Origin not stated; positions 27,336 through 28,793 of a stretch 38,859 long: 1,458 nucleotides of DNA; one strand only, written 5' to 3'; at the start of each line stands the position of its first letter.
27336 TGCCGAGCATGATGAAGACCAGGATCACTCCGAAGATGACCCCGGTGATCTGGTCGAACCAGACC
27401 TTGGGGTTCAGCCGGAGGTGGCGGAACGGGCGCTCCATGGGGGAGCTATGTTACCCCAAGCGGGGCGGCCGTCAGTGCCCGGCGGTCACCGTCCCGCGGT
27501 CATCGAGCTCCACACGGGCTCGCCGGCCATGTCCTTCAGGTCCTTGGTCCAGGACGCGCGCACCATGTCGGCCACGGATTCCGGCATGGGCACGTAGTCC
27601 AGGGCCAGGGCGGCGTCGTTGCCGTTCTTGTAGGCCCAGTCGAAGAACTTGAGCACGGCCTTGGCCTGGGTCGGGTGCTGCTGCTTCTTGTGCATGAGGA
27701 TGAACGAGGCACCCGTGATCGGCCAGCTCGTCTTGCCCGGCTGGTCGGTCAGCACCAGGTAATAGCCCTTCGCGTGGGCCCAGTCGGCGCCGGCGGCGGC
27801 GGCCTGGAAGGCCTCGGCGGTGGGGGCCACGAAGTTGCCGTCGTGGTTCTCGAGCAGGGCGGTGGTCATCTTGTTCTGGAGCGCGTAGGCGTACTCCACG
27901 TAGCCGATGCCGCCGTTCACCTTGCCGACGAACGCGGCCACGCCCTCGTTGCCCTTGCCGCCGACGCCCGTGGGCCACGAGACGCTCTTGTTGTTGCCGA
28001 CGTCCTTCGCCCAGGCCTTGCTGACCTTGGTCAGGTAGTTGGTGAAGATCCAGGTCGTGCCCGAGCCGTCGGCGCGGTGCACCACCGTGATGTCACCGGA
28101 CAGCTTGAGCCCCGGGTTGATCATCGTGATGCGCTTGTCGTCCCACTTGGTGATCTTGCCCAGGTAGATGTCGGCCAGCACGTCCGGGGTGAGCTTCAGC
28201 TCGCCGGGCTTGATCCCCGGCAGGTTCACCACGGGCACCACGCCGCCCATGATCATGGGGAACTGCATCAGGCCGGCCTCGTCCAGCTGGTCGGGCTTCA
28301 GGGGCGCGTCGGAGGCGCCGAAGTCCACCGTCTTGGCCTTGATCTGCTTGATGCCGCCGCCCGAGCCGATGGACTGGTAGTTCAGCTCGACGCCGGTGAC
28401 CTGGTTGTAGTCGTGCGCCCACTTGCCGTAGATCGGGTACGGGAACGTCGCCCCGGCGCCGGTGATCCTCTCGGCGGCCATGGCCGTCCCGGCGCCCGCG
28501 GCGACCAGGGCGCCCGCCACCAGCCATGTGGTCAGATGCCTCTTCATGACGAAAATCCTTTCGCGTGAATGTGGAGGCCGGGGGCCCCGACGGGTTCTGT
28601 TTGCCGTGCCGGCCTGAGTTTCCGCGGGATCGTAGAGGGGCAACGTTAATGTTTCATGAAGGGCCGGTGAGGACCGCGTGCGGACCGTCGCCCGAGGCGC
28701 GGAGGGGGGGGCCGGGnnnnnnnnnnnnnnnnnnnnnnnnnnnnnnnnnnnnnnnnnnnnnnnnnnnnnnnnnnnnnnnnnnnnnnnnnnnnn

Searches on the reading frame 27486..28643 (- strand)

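Call 10: search_protein_families(library=pfam, proteins=[window:27486-28643:-], max_evalue=0.01)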
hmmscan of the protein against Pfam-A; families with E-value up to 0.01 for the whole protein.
window:27486-28643:- (385 aa): 4 families
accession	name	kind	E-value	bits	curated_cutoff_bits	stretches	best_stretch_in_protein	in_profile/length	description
PF12849.12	PBP_like_2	-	2.4e-40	139.4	27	1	52-338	4-264/267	PBP superfamily domain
PF01547.30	SBP_bac_1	-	2.5e-20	74.1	26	1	61-342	5-305/307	Bacterial extracellular solute-binding protein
PF12727.12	PBP_like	-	0.00013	21.6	27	0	81-115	7-41/193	PBP superfamily domain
PF13531.11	SBP_bac_11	-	0.0064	16.7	25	0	68-146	9-90/227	Bacterial extracellular solute-binding protein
